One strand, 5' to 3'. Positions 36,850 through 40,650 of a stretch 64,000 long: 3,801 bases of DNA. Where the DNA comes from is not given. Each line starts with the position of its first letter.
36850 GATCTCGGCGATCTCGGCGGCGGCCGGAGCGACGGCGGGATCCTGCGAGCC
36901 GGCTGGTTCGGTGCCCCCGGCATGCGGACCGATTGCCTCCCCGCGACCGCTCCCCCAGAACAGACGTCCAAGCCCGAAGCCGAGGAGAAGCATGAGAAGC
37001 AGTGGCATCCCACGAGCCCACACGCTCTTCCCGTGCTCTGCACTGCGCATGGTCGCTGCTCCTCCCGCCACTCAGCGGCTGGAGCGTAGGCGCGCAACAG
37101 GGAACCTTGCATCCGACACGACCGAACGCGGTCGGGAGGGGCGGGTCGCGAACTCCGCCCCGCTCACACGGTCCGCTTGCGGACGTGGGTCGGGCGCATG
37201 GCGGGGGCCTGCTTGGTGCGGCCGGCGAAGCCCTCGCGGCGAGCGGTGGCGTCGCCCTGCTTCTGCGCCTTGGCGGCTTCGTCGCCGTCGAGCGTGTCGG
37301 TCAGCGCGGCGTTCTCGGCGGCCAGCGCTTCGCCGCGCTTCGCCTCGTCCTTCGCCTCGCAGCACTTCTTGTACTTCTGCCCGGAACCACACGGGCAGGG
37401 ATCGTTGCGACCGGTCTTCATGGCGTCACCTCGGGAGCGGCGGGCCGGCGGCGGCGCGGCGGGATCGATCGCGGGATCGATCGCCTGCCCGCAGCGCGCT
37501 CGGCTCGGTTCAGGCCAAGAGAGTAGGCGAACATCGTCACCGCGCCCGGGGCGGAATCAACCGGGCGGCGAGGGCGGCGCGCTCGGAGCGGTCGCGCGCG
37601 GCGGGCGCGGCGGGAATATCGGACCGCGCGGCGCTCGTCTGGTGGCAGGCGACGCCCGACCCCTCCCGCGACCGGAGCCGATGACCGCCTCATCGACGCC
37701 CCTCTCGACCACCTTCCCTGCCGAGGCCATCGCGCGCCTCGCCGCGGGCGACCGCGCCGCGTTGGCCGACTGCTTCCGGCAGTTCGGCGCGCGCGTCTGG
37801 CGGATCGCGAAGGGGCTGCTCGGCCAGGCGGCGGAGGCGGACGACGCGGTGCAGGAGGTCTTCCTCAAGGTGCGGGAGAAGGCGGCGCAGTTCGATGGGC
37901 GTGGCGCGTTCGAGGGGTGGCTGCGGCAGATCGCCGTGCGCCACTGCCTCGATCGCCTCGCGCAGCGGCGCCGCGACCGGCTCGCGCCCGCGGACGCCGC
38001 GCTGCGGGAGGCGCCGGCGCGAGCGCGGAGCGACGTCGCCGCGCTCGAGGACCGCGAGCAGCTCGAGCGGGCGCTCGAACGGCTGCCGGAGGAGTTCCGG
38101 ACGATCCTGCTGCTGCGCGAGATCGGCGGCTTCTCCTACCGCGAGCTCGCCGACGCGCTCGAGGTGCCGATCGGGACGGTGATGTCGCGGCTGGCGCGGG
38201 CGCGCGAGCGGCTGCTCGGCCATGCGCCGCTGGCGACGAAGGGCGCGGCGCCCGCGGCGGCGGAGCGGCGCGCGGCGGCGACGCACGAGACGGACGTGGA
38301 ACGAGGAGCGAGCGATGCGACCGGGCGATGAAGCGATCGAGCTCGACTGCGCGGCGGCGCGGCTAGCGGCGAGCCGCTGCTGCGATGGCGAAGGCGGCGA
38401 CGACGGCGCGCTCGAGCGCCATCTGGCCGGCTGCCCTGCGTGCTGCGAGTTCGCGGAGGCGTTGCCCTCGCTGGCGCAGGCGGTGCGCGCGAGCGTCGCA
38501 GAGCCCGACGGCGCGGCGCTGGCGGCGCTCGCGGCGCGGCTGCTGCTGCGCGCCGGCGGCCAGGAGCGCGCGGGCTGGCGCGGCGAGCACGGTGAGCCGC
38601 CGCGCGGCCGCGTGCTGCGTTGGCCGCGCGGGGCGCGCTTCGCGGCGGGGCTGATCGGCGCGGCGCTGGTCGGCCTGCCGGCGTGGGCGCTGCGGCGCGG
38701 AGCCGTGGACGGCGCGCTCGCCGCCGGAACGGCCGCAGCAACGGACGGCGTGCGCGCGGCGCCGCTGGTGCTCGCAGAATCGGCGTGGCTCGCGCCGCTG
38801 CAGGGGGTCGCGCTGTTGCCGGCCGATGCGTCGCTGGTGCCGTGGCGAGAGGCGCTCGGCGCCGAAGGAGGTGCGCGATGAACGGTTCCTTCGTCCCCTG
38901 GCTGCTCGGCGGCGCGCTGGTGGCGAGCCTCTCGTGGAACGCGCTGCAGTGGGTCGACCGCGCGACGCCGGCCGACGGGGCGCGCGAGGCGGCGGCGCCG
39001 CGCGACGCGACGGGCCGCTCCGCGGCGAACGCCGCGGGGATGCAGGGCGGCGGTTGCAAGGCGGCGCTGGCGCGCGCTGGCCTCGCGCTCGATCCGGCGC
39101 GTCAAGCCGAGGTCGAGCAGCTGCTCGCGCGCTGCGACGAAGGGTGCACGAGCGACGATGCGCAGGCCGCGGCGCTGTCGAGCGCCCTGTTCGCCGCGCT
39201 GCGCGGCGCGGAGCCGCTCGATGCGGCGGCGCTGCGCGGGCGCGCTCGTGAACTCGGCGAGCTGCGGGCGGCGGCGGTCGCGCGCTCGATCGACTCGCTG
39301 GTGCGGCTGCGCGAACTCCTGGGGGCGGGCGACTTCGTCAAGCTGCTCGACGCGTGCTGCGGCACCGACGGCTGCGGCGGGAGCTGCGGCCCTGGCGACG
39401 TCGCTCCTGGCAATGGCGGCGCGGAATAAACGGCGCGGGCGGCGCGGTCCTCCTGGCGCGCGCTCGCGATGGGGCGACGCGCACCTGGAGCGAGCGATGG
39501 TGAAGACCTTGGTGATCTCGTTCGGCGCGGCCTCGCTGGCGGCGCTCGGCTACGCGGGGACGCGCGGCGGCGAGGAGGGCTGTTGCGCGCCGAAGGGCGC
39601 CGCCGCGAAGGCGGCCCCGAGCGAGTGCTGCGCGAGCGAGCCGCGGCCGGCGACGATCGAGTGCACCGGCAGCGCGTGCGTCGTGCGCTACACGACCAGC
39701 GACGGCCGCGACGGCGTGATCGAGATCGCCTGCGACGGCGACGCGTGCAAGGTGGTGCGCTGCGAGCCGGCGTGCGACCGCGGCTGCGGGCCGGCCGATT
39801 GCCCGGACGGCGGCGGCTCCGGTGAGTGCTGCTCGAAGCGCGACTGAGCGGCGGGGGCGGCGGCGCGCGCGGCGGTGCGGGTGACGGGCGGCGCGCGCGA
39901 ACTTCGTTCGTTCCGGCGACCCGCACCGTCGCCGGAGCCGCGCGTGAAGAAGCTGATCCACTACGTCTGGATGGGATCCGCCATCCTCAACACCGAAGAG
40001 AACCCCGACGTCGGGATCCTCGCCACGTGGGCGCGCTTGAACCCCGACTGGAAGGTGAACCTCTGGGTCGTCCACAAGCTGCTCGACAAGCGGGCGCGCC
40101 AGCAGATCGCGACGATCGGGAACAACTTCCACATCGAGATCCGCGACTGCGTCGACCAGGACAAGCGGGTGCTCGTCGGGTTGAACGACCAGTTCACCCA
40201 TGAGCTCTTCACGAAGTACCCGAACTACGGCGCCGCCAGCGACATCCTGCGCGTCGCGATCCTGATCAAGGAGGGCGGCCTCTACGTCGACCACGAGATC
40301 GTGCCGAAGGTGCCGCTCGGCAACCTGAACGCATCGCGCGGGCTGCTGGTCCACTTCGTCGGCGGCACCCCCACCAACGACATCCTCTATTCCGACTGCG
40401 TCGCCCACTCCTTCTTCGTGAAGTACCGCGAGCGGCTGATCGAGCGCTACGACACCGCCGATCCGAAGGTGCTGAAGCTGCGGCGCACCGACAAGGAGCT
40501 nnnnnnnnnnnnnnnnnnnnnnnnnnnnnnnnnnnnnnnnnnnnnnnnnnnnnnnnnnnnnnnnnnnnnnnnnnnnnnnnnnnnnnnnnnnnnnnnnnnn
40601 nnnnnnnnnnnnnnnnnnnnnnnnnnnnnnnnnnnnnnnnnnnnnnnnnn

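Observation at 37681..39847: ECF sigma / zinc-finger anti-sigma / periplasmic Cys-tailed protein / 14-Cys secreted peptide module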

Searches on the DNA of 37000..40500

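Call 73: search_rna_families(source=window, start=37000, end=40500, threshold=evalue, max_evalue=1)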
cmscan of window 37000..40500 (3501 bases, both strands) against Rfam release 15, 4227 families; matches with E-value up to 1: 0.
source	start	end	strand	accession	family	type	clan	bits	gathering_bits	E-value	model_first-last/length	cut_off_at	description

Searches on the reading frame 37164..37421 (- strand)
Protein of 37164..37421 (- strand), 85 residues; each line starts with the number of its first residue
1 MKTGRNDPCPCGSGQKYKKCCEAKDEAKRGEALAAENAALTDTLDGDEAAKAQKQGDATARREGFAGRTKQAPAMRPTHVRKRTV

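Call 80: search_protein_families(library=pfam, proteins=[window:37164-37421:-], max_evalue=0.0001)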
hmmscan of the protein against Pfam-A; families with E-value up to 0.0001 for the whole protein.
window:37164-37421:- (85 aa): 1 family
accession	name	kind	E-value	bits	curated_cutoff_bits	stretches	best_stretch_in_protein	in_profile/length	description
PF02810.21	SEC-C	-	2.6e-11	43.6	20.4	1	5-22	1-18/19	SEC-C motif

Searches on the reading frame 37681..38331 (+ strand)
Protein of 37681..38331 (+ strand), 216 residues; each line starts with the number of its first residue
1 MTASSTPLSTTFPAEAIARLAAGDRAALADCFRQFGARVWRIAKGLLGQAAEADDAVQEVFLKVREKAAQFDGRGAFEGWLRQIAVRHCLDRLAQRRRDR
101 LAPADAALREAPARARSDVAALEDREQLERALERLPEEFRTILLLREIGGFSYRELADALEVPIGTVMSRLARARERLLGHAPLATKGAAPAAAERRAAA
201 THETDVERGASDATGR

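Call 4: search_protein_families(library=pfam, proteins=[window:37681-38331:+], max_evalue=1)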
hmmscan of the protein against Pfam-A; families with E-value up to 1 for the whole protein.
window:37681-38331:+ (216 aa): 6 families
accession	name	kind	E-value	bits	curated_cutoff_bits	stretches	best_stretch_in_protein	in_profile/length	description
PF04542.20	Sigma70_r2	-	6e-17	61.6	24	1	32-98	2-70/71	Sigma-70 region 2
PF08281.18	Sigma70_r4_2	-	2.9e-16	59.3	25.7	1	125-178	1-54/54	Sigma-70, region 4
PF04545.22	Sigma70_r4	-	9e-09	35.2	24.1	1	131-178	1-48/50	Sigma-70, region 4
PF07638.17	Sigma70_ECF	-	3.9e-06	27.3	21.1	1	17-178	8-179/185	ECF sigma factor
PF13384.12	HTH_23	-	0.0021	18.3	24.6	1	140-174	9-41/50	Homeodomain-like domain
PF13412.12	HTH_24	-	0.034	14.2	21.9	1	144-174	11-41/48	Winged helix-turn-helix DNA-binding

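Call 5: search_protein_families(library=ncbifam, proteins=[window:37681-38331:+], max_evalue=1)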
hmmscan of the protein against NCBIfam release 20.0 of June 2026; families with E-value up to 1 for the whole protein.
window:37681-38331:+ (216 aa): 97 families (the best 25 are shown)
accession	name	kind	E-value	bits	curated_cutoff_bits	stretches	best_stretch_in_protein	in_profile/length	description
NF007225.0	PRK09643.1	equivalog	1.6e-31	109.6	190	1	14-181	15-181/204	RNA polymerase sigma factor SigM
NF008888.0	PRK11922.1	equivalog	9.4e-30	103.9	204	1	8-178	12-192/231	RNA polymerase sigma factor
TIGR02937.1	sigma70-ECF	superfamily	5.8e-28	97.6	42.9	1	27-179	2-162/165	sigma-70 family RNA polymerase sigma factor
NF007223.0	PRK09641.1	equivalog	2.7e-27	95.8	209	1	15-178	7-180/187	RNA polymerase sigma factor SigW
NF007229.0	PRK09647.1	equivalog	3.1e-26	92.1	265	1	25-187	43-205/220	RNA polymerase sigma factor SigE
NF009166.1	PRK12513.1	equivalog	3.9e-26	92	206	1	17-178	13-182/193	RNA polymerase sigma factor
NF004113.0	PRK05602.1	equivalog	6.2e-25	88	208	1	14-178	33-197/211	RNA polymerase sigma factor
NF009172.0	PRK12519.1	subfamily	7.4e-25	87.6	222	1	14-174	17-181/194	RNA polymerase sigma factor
TIGR02948.1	SigW_bacill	equivalog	7.7e-25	88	243.1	1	16-178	8-180/187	RNA polymerase sigma factor SigW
NF058625.1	sigma_PG0214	equivalog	8.2e-25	87.5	130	1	34-178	12-157/170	GFO_1088 family ECF-type sigma factor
NF009171.0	PRK12518.1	equivalog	1.4e-23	83.7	208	1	15-178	16-180/191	RNA polymerase sigma factor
TIGR02960.1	SigX5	hypoth_equivalog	3.7e-23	82.2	264.75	2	46-121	25-103/322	RNA polymerase sigma-70 factor, TIGR02960 family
NF007228.0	PRK09646.1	subfamily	5.5e-23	81.6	226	1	12-178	16-186/194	ECF RNA polymerase sigma factor SigK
NF009185.0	PRK12533.1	equivalog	6.4e-23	81.6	248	1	40-210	43-220/231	RNA polymerase sigma factor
TIGR02939.1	RpoE_Sigma70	equivalog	9.9e-23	81.1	236.15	1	16-177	10-181/190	RNA polymerase sigma factor RpoE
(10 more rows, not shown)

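Call 50: search_solved_structures(query=window:37681-38328:+, max_evalue=0.00001)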
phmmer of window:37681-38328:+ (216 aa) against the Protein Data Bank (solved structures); distinct sequences matched with E-value up to 0.00001: 19.
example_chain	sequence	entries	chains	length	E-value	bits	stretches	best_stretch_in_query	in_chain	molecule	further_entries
9m9d_F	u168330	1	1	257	3.4e-20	75.8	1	21-180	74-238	ECF RNA polymerase sigma factor SigE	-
9m9e_F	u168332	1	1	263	3.7e-20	75.7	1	21-180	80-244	ECF RNA polymerase sigma factor SigE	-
9m98_F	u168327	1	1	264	3.7e-20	75.7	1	21-180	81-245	ECF RNA polymerase sigma factor SigE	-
8z6g_B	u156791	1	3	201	7.3e-19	71.5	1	15-178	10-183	RNA polymerase sigma factor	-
6in7_B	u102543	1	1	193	7.3e-19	71.5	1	15-178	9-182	RNA polymerase sigma-H factor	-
5wuq_A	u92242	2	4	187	1.1e-18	70.9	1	17-178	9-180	ECF RNA polymerase sigma factor SigW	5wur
1or7_A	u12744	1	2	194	7.9e-17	64.8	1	19-178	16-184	RNA polymerase sigma-E factor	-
6jbq_F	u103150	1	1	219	1.1e-16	64.3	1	19-178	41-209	ECF RNA polymerase sigma-E factor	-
7qh5_A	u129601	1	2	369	2.7e-15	59.8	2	117-197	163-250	RNA polymerase sigma factor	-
6jcy_F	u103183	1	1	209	1.1e-14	57.8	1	48-181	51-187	ECF RNA polymerase sigma factor SigH,ECF RNA polymerase sigma factor SigE,ECF RNA polymera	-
5zx2_F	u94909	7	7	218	1e-13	54.7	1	49-181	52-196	ECF RNA polymerase sigma factor SigH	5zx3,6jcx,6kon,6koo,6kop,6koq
2q1z_A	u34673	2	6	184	5.5e-13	52.3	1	23-181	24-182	RpoE, ECF SigE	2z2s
5fgm_A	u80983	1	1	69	1.8e-12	50.6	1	127-180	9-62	ECF RNA polymerase sigma factor SigR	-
4nqw_A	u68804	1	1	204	2.4e-12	50.2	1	15-175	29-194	ECF RNA polymerase sigma factor SigK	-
2h27_A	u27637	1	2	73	1.3e-10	44.6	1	123-178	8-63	RNA polymerase Sigma E factor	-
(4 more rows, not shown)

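Call 103: list_cluster_members(proteins=[window:37681-38328:+, window:38315-38878:+, window:38878-39426:+, window:39497-39844:+])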
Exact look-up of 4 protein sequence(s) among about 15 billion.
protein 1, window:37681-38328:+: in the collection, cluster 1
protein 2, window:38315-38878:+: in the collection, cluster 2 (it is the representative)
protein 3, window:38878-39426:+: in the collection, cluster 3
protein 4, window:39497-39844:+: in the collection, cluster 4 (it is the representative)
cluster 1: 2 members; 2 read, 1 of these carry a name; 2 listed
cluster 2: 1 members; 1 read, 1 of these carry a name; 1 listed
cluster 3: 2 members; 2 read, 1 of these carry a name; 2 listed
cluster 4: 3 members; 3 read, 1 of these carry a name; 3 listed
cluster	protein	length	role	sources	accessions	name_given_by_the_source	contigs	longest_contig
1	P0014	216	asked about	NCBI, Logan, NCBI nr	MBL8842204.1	MAG: sigma-70 family RNA polymerase sigma factor [Planctomycetes bacterium] | sigma-70 family RNA polymerase sigma factor [Planctomycetota bacterium]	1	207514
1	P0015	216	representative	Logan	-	-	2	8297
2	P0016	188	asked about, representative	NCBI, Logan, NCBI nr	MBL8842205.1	MAG: hypothetical protein JNL90_11840 [Planctomycetes bacterium] | hypothetical protein [Planctomycetota bacterium]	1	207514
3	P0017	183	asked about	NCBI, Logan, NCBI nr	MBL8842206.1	MAG: hypothetical protein JNL90_11845 [Planctomycetes bacterium] | hypothetical protein [Planctomycetota bacterium]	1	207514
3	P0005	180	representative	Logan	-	-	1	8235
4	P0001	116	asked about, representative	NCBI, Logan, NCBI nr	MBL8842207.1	MAG: hypothetical protein JNL90_11850 [Planctomycetes bacterium] | hypothetical protein [Planctomycetota bacterium]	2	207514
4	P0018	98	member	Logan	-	-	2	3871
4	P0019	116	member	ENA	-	-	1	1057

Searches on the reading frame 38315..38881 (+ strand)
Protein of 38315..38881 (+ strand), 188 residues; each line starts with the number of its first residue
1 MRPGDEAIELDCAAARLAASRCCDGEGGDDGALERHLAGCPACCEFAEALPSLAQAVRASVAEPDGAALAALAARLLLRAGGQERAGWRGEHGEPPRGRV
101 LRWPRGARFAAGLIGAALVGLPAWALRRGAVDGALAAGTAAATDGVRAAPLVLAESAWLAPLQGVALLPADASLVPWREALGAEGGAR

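Call 4: search_protein_families(library=pfam, proteins=[window:38315-38881:+], max_evalue=1)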
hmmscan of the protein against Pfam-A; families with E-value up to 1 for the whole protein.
window:38315-38881:+ (188 aa): 1 family
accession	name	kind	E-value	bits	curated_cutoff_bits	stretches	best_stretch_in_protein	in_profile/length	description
PF13490.11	zf-HC2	-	0.17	12.4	22.2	1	32-43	23-34/35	Putative zinc-finger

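Call 5: search_protein_families(library=ncbifam, proteins=[window:38315-38881:+], max_evalue=1)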
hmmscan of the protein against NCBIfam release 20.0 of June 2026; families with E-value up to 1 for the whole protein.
window:38315-38881:+ (188 aa): 2 families
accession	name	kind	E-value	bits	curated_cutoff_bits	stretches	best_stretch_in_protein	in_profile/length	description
NF052375.1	antisigma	equivalog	6e-05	23.1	100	1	31-147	16-127/217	anti-sigma factor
NF001661.0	PRK00431.1-2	equivalog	0.0041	17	291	1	8-95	11-94/179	O-acetyl-ADP-ribose deacetylase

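Call 51: search_solved_structures(query=A3, max_evalue=10, show_alignments=2)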
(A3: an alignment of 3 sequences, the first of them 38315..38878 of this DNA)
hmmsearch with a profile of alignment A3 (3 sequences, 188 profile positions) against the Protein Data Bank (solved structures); distinct sequences matched with E-value up to 10: 5.
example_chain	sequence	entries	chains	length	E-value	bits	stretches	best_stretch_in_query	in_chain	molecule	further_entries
8vwk_A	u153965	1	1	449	0.00045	23.3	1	45-131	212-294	Cytochrome P450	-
2lqg_A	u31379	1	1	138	0.049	16.7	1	40-87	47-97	Talin-1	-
5wuq_C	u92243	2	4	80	0.65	13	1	28-76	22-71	Anti-sigma-W factor RsiW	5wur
2ipx_A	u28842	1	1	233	1.6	11.7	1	48-83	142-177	rRNA 2'-O-methyltransferase fibrillarin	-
7se6_A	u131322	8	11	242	1.7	11.6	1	49-83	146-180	rRNA 2'-O-methyltransferase fibrillarin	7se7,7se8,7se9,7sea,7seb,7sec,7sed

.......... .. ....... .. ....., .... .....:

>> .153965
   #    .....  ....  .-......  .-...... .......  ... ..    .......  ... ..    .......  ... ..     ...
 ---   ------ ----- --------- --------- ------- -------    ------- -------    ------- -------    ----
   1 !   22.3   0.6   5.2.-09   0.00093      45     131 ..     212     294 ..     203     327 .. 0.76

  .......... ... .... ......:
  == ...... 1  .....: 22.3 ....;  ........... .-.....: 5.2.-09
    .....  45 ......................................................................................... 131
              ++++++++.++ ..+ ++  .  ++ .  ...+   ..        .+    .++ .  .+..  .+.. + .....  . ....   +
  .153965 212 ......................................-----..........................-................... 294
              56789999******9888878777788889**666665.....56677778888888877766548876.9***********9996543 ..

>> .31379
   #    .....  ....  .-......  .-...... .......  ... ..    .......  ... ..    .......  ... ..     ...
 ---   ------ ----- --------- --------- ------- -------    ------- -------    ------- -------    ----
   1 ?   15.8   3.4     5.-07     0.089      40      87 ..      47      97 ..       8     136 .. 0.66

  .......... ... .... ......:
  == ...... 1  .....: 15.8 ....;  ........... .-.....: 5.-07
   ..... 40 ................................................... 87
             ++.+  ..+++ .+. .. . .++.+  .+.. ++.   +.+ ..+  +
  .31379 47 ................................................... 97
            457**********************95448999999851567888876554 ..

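Call 84: search_protein_families(library=pfam, alignment_id=A11, max_evalue=1)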
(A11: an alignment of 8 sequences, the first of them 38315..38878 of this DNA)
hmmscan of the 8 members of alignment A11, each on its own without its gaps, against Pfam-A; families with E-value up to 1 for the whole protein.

A. member 1, window:38315-38878:+ (188 aa): 1 family
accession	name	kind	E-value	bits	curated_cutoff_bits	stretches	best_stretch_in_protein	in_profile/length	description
PF13490.11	zf-HC2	-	0.17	12.4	22.2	1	32-43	23-34/35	Putative zinc-finger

B. families by the number of members that match (of 8 scanned): 3 families
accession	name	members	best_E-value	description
PF13490.11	zf-HC2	6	1.3e-06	Putative zinc-finger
PF23257.1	DUF7071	1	0.091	Domain of unknown function (DUF7071)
PF18920.5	DUF5671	1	0.32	Domain of unknown function (DUF5671)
